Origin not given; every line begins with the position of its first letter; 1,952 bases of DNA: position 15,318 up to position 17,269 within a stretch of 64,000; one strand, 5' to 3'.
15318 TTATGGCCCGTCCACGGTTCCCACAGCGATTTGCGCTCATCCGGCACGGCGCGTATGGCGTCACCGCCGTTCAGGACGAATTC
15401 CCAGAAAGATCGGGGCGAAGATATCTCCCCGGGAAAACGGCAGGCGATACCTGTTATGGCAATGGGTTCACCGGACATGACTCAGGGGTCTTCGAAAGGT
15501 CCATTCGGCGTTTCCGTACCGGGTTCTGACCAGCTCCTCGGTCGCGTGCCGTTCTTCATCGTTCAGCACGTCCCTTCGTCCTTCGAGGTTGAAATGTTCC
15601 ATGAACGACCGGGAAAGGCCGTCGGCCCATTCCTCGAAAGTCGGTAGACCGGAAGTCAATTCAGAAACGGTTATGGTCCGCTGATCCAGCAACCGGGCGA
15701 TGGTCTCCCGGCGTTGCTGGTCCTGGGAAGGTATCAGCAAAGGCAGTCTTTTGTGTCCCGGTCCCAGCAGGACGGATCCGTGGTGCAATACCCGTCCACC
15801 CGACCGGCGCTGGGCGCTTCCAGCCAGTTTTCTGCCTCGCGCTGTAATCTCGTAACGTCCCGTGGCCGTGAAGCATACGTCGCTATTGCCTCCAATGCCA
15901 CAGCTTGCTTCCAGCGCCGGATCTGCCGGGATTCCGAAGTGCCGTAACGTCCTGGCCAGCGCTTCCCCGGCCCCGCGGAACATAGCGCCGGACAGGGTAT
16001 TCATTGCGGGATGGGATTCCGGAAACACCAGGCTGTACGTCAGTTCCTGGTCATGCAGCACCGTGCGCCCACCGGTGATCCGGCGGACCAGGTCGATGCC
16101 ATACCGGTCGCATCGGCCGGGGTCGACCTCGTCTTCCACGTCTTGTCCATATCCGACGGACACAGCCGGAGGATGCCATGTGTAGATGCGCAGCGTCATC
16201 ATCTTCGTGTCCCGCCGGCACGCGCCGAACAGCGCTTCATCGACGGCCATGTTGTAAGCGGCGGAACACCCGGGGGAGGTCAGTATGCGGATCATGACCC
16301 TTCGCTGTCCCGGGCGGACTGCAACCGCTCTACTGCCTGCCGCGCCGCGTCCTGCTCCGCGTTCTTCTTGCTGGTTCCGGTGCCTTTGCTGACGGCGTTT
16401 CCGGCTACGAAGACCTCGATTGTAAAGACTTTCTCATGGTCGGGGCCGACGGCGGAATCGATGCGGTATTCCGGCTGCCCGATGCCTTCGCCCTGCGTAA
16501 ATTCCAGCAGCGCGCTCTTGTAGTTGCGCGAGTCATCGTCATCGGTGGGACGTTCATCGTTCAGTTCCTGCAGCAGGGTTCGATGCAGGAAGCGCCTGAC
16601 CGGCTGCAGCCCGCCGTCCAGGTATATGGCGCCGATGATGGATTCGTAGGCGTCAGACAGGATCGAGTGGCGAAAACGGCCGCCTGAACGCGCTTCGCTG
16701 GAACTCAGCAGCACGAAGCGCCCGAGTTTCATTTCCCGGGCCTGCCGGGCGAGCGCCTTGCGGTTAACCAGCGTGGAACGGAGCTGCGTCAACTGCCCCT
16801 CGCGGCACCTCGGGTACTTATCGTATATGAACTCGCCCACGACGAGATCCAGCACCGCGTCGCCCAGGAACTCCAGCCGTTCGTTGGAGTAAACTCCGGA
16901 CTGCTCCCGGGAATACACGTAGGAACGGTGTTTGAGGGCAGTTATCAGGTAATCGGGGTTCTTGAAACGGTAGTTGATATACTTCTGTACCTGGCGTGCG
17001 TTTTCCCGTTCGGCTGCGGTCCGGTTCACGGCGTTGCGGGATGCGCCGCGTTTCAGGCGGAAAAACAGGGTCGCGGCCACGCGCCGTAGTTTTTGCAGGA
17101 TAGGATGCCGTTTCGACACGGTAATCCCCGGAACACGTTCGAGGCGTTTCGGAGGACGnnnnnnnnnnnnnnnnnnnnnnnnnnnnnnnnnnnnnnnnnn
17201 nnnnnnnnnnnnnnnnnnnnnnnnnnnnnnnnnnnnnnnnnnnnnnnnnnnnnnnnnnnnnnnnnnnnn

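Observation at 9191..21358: Reducing type I PKS and a LipM/LplA-family acyltransferase fused onto the yceD-rpmF-fabD-fabG-acpP-fabF-rnc operon, with plsX and fabH absent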

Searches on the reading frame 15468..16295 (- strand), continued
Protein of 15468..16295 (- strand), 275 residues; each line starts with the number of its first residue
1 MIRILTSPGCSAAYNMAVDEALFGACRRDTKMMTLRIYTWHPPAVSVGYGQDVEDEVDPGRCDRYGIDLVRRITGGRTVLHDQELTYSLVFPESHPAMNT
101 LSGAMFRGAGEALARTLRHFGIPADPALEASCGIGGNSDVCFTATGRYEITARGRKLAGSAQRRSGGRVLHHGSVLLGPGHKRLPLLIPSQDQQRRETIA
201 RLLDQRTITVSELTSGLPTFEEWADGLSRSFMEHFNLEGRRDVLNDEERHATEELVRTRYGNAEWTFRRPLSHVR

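Call 31: search_protein_families(library=pfam, proteins=[L033:4583-5470:+, L033:5415-6434:+, L033:6434-7540:+, L033:7545-9356:+, L033:9372-10301:+, L033:10381-11280:+, L033:11291-12562:+, L033:12531-13364:+, L009:7222-9216:-], max_evalue=0.00001)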
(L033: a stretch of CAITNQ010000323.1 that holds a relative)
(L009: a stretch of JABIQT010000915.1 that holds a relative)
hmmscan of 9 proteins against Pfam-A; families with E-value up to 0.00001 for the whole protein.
L033:4583-5470:+ (295 aa): 2 families
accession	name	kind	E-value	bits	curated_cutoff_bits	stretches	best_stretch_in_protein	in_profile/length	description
PF21948.1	LplA-B_cat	-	2.1e-32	113.2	27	1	10-232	2-198/200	Lipoyl protein ligase A/B catalytic domain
PF03099.24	BPL_LplA_LipB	-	8.7e-13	48.8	21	1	60-180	21-131/133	Biotin/lipoate A/B protein ligase family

L033:5415-6434:+ (339 aa): 2 families
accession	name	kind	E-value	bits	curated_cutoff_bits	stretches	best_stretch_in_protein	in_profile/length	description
PF00005.33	ABC_tran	-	9.7e-29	101.2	25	1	42-201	2-137/137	ABC transporter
PF08352.17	oligo_HPY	-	1.6e-21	76.9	27.1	1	252-316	1-65/65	Oligopeptide/dipeptide transporter, C-terminal region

L033:6434-7540:+ (368 aa): 2 families
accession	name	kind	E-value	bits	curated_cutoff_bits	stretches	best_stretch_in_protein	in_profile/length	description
PF00005.33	ABC_tran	-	7.4e-32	111.3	25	1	40-190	2-136/137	ABC transporter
PF08352.17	oligo_HPY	-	2.4e-19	69.9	27.1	1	242-307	1-65/65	Oligopeptide/dipeptide transporter, C-terminal region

L033:7545-9356:+ (603 aa): 6 families
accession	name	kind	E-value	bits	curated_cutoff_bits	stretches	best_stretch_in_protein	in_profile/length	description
PF00639.27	Rotamase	-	1.4e-30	106.6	21.7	1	247-336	6-96/97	PPIC-type PPIASE domain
PF13616.12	Rotamase_3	-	1.1e-29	103.8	22.5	1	236-336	12-113/116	PPIC-type PPIASE domain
PF13623.11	SurA_N_2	-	1.4e-26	93.5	28.5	1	2-142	1-145/145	SurA-like N-terminal domain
PF13145.12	Rotamase_2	-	9.5e-26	91.4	27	2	218-337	1-107/121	PPIC-type PPIASE domain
PF13624.11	SurA_N_3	-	1.1e-20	74.6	27.2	1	1-143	1-139/162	SurA-like N-terminal domain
PF09312.16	SurA_N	-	9.4e-06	26.2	30.8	1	44-114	5-77/118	SurA N-terminal domain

L033:9372-10301:+ (309 aa): 3 families
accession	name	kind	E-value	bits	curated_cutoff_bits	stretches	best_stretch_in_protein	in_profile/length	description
PF03446.21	NAD_binding_2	-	5.8e-53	179.6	21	1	15-174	2-161/161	NAD binding domain of 6-phosphogluconate dehydrogenase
PF14833.11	NAD_binding_11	-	8.2e-37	126.6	30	1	177-297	1-122/122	NAD-binding of NADP-dependent 3-hydroxyisobutyrate dehydrogenase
PF02826.25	2-Hacid_dh_C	-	2.7e-06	27.3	25.1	1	11-124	35-144/178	D-isomer specific 2-hydroxyacid dehydrogenase, NAD binding domain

L033:10381-11280:+ (299 aa): 3 families
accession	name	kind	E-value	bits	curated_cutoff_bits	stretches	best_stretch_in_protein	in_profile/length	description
PF03446.21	NAD_binding_2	-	4.3e-51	173.6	21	1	5-164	1-161/161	NAD binding domain of 6-phosphogluconate dehydrogenase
PF14833.11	NAD_binding_11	-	5.4e-38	130.4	30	1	167-286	1-121/122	NAD-binding of NADP-dependent 3-hydroxyisobutyrate dehydrogenase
PF02826.25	2-Hacid_dh_C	-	5.1e-06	26.4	25.1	1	3-74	36-106/178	D-isomer specific 2-hydroxyacid dehydrogenase, NAD binding domain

L033:11291-12562:+ (423 aa): 3 families
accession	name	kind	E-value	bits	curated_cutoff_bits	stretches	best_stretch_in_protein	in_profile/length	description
PF00465.25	Fe-ADH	-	7e-28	97.8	31.3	1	18-190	3-167/168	Iron-containing alcohol dehydrogenase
PF25137.1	ADH_Fe_C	-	1.4e-12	48.1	27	1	202-400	1-186/194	Fe-containing alcohol dehydrogenase family, C-terminal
PF13685.12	Fe-ADH_2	-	1.7e-09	38.3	28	0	32-117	13-96/149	Iron-containing alcohol dehydrogenase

L033:12531-13364:+ (277 aa): 2 families
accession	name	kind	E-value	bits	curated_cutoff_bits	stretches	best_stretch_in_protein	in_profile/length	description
PF20143.4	NAD_kinase_C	-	7.1e-21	74.7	23.7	1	138-260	3-124/126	ATP-NAD kinase C-terminal domain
PF01513.26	NAD_kinase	-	1.4e-11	45.3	25.5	1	61-116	73-130/130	ATP-NAD kinase N-terminal domain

L009:7222-9216:- (664 aa): 3 families
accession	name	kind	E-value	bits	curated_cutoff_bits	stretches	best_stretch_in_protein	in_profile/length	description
PF13307.12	Helicase_C_2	-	1.3e-41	142.9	25.3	1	475-641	3-169/170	Helicase C-terminal domain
PF06733.21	DEAD_2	-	3.2e-14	53.4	21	1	146-277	27-171/172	DEAD_2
PF06777.17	HBB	-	3.7e-08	33.7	30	1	366-459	99-188/190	Helical and beta-bridge domain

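Call 40: search_protein_families(library=pfam, proteins=[L021:9420-9794:-, L021:7728-9305:-, L021:6948-7721:-, L021:10996-13557:+, L021:14088-15026:-, L021:4029-5096:+, L037:10001-10798:+], max_evalue=0.00001)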
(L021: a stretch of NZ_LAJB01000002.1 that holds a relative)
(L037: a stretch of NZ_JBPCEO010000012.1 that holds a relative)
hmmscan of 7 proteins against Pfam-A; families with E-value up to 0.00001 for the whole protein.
L021:9420-9794:- (124 aa): 1 family
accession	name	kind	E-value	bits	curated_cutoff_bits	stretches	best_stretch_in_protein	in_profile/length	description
PF00581.25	Rhodanese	-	1e-23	84.2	22.2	1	33-119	3-101/102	Rhodanese-like domain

L021:7728-9305:- (525 aa): 4 families
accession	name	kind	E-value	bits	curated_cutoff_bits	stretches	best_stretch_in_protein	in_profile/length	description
PF00176.29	SNF2-rel_dom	-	2.6e-38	132.2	24.9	1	63-308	1-252/290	SNF2-related domain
PF00271.37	Helicase_C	-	6.8e-25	87.9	23.5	1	345-449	4-110/110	Helicase conserved C-terminal domain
PF04851.21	ResIII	-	1e-14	55.2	22.5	1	58-207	2-163/164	Type III restriction enzyme, res subunit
PF00270.35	DEAD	-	7.9e-09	35.9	26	1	62-212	2-165/167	DEAD/DEAH box helicase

L021:6948-7721:- (257 aa): 1 family
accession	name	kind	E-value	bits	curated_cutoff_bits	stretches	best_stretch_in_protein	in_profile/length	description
PF11079.13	YqhG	-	1.2e-78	264.1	25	1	3-254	8-258/258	Bacterial protein YqhG of unknown function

L021:10996-13557:+ (853 aa): 2 families
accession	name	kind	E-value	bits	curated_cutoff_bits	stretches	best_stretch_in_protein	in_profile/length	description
PF02867.20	Ribonuc_red_lgC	-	1e-112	377.9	23.9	1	188-767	2-523/523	Ribonucleotide reductase, barrel domain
PF00317.26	Ribonuc_red_lgN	-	3.2e-10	40.4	28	1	127-181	23-75/77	Ribonucleotide reductase, all-alpha domain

L021:14088-15026:- (312 aa): 1 family
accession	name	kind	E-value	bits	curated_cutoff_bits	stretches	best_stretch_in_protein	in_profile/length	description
PF07136.16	DUF1385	-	6.6e-77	258.3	22.1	1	55-296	1-225/227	Protein of unknown function (DUF1385)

L021:4029-5096:+ (355 aa): 1 family
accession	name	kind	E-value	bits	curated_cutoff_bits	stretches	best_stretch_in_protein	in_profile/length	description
PF00482.28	T2SSF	-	2.6e-33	115.1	25.2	2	225-347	1-125/125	Type II secretion system (T2SS), protein F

L037:10001-10798:+ (266 aa): 2 families
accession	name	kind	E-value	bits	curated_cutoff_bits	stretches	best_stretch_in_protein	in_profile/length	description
PF21948.1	LplA-B_cat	-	4.3e-42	144.8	27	1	9-229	2-200/200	Lipoyl protein ligase A/B catalytic domain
PF03099.24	BPL_LplA_LipB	-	3.1e-21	76.1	21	1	45-177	2-133/133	Biotin/lipoate A/B protein ligase family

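Call 49: find_encoding_contigs(protein=P0063, flank=9000, max_places=1)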
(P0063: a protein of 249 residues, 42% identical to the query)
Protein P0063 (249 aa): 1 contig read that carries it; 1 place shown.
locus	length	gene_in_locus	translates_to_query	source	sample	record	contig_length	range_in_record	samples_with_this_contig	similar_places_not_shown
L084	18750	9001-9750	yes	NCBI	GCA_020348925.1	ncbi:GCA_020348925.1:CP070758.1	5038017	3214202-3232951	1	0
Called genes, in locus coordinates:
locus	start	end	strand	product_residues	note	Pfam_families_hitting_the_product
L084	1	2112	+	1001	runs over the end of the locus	PF08335:GlnD_UR_UTase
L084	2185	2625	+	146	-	PF00334:NDK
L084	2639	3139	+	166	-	PF02620:YceD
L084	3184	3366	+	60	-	PF01783:Ribosomal_L32p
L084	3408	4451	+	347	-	PF02504:FA_synthesis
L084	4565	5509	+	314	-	PF00698:Acyl_transf_1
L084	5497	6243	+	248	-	PF00106:adh_short, PF08659:KR, PF13561:adh_short_C2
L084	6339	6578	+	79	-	PF00550:PP-binding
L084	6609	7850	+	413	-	PF00109:ketoacyl-synt, PF02801:Ketoacyl-synt_C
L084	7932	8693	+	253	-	PF14622:Ribonucleas_3_3, PF00636:Ribonuclease_3, PF00035:dsrm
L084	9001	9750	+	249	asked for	PF21948:LplA-B_cat, PF03099:BPL_LplA_LipB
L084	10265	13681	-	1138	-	PF02412:TSP_3 (weak), PF07610:DUF1573 (faint), PF15780:ASH (faint), PF22073:Cep192_D4 (weak), PF22544:HYDIN_VesB_CFA65-like_Ig (weak), PF00404:Dockerin_1, PF18962:Por_Secre_tail (faint)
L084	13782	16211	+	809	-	PF01839:FG-GAP (weak), PF18962:Por_Secre_tail, PF13860:FlgD_ig (weak)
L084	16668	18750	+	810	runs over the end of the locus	PF13620:CarboxypepD_reg, PF13715:CarbopepD_reg_2, PF07715:Plug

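Call 50: find_encoding_contigs(protein=P0057, flank=9000, max_places=1)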
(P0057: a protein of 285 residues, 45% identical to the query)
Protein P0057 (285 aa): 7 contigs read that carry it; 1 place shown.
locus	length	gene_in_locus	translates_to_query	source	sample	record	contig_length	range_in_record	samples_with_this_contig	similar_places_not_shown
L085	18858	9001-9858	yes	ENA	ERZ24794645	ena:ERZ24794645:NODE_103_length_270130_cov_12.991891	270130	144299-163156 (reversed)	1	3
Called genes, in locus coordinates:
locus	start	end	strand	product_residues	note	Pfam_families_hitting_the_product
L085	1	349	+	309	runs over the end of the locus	PF00140:Sigma70_r1_2, PF04542:Sigma70_r2, PF04539:Sigma70_r3, PF04545:Sigma70_r4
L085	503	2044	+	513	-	PF00370:FGGY_N, PF02782:FGGY_C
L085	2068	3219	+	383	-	PF02786:CPSase_L_D2 (weak), PF08442:ATP-grasp_2, PF13549:ATP-grasp_5, PF24948:Citrate_synth_N, PF00549:Ligase_CoA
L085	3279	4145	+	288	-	PF02629:CoA_binding, PF13380:CoA_binding_2, PF00549:Ligase_CoA, PF13607:Succ_CoA_lig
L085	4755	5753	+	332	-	PF00698:Acyl_transf_1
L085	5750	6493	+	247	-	PF00106:adh_short, PF08659:KR, PF13561:adh_short_C2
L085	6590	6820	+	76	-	PF00550:PP-binding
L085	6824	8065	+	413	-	PF00109:ketoacyl-synt, PF02801:Ketoacyl-synt_C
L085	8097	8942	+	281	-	PF14622:Ribonucleas_3_3, PF00636:Ribonuclease_3, PF00035:dsrm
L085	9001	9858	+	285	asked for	PF21948:LplA-B_cat, PF03099:BPL_LplA_LipB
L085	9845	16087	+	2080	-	PF00109:ketoacyl-synt, PF02801:Ketoacyl-synt_C, PF16197:KAsynt_C_assoc, PF00698:Acyl_transf_1, PF21089:PKS_DH_N, PF14765:PS-DH, PF08240:ADH_N, PF00107:ADH_zinc_N, +6 more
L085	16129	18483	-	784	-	PF06733:DEAD_2, PF13307:Helicase_C_2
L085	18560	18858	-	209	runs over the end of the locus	PF01625:PMSR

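Call 51: find_encoding_contigs(protein=P0050, flank=9000, max_places=1)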
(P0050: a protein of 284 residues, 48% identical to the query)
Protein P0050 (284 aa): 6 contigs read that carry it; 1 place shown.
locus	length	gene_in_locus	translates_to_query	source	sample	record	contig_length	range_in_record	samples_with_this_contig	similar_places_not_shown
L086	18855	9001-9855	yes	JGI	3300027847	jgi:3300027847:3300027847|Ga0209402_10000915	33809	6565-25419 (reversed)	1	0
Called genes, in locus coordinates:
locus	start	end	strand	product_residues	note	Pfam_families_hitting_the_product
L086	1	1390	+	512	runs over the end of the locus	PF00370:FGGY_N, PF02782:FGGY_C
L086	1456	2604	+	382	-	PF08442:ATP-grasp_2, PF13549:ATP-grasp_5, PF24948:Citrate_synth_N, PF00549:Ligase_CoA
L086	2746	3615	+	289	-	PF02629:CoA_binding, PF13380:CoA_binding_2 (weak), PF13607:Succ_CoA_lig, PF00549:Ligase_CoA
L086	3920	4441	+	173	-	PF02620:YceD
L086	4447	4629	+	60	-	PF01783:Ribosomal_L32p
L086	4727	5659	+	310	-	PF00698:Acyl_transf_1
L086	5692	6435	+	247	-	PF00106:adh_short, PF08659:KR, PF23441:SDR, PF13561:adh_short_C2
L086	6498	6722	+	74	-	PF00550:PP-binding, PF14573:PP-binding_2 (weak)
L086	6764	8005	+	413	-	PF00109:ketoacyl-synt, PF02801:Ketoacyl-synt_C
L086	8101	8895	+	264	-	PF14622:Ribonucleas_3_3, PF00636:Ribonuclease_3, PF00035:dsrm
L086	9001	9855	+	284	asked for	PF21948:LplA-B_cat, PF03099:BPL_LplA_LipB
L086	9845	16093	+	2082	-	PF00109:ketoacyl-synt, PF02801:Ketoacyl-synt_C, PF16197:KAsynt_C_assoc, PF00698:Acyl_transf_1, PF21089:PKS_DH_N, PF14765:PS-DH, PF08240:ADH_N, PF00107:ADH_zinc_N, +8 more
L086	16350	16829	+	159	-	PF14108:ABA4-like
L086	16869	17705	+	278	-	PF00294:PfkB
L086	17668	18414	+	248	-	PF03437:BtpA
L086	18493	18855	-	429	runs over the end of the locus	PF04909:Amidohydro_2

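Call 55: find_homologous_proteins(query=L084:3408-4448:+, max_evalue=1e-20)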
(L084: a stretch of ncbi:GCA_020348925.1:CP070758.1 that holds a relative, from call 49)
Query L084:3408-4448:+ (347 aa): 8000 proteins with E <= 1e-20 among 8000 candidates; the best 120 are listed.
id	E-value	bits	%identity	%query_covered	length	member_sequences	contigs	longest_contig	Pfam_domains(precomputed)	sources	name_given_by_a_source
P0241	2.4e-203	692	91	100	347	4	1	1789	PF02504.21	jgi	jgi:glycerol-3-phosphate acyltransferase PlsX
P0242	1.7e-197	673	89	100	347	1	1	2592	PF02504.21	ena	-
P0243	2.0e-186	637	85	97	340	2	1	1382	PF02504.21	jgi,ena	-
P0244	3.3e-186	636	86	97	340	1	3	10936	PF02504.21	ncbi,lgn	ncbi:MAG: phosphate acyltransferase PlsX [bacterium]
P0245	7.2e-182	622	85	97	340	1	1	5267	PF02504.21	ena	-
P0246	7.5e-180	615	82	98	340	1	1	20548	PF02504.21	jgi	jgi:glycerol-3-phosphate acyltransferase PlsX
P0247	2.7e-178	610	82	98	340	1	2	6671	PF02504.21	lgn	-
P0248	4.3e-178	609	84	97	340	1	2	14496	PF02504.21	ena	-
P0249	2.1e-177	607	82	97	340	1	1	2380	PF02504.21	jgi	-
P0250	1.2e-163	562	74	97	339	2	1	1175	PF02504.21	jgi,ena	-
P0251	2.7e-133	462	89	68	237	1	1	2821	PF02504.21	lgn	-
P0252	1.9e-131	456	62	95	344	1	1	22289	PF02504.21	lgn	-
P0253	1.0e-125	437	59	99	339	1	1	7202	PF02504.21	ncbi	-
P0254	2.5e-124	433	61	95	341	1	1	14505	PF02504.21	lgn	-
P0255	1.2e-120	421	57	94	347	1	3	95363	PF02504.21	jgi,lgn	jgi:glycerol-3-phosphate acyltransferase PlsX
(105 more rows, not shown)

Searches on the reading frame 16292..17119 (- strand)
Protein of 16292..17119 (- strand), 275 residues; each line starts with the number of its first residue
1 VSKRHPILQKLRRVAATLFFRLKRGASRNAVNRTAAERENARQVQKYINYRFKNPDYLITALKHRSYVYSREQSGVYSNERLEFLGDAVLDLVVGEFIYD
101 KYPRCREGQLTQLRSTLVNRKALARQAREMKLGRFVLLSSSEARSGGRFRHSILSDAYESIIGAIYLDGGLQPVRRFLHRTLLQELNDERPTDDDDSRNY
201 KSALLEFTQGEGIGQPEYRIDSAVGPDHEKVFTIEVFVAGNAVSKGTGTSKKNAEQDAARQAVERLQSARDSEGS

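Call 3: search_protein_families(library=pfam, proteins=[window:16292-17119:-])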
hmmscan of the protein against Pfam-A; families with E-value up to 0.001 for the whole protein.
window:16292-17119:- (275 aa): 5 families
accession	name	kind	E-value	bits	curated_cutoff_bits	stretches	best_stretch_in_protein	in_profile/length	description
PF14622.11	Ribonucleas_3_3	-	2.3e-35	122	35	1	55-185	2-127/128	Ribonuclease-III-like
PF00636.31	Ribonuclease_3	-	6.3e-26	91.6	27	1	80-170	1-102/102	Ribonuclease III domain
PF00035.32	dsrm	-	3e-15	57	23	1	200-266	1-66/66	Double-stranded RNA binding motif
PF14709.13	DND1_DSRM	-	0.00013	22.7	25.7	1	203-265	6-78/80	double strand RNA binding domain from DEAD END PROTEIN 1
PF24995.1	DSRM_2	-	0.00017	22.4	27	1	232-267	43-78/79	dsRNA binding domain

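Call 4: search_protein_families(library=ncbifam, proteins=[window:16292-17119:-])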
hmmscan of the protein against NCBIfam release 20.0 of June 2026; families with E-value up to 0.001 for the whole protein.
window:16292-17119:- (275 aa): 2 families
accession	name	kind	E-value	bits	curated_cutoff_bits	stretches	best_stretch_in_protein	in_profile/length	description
TIGR02191.1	RNaseIII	equivalog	7.9e-72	241.3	166.25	1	45-266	2-219/219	ribonuclease III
TIGR04238.1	seadorna_dsRNA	equivalog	6.9e-07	29.2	125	1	199-267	1-68/201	seadornavirus double-stranded RNA-binding protein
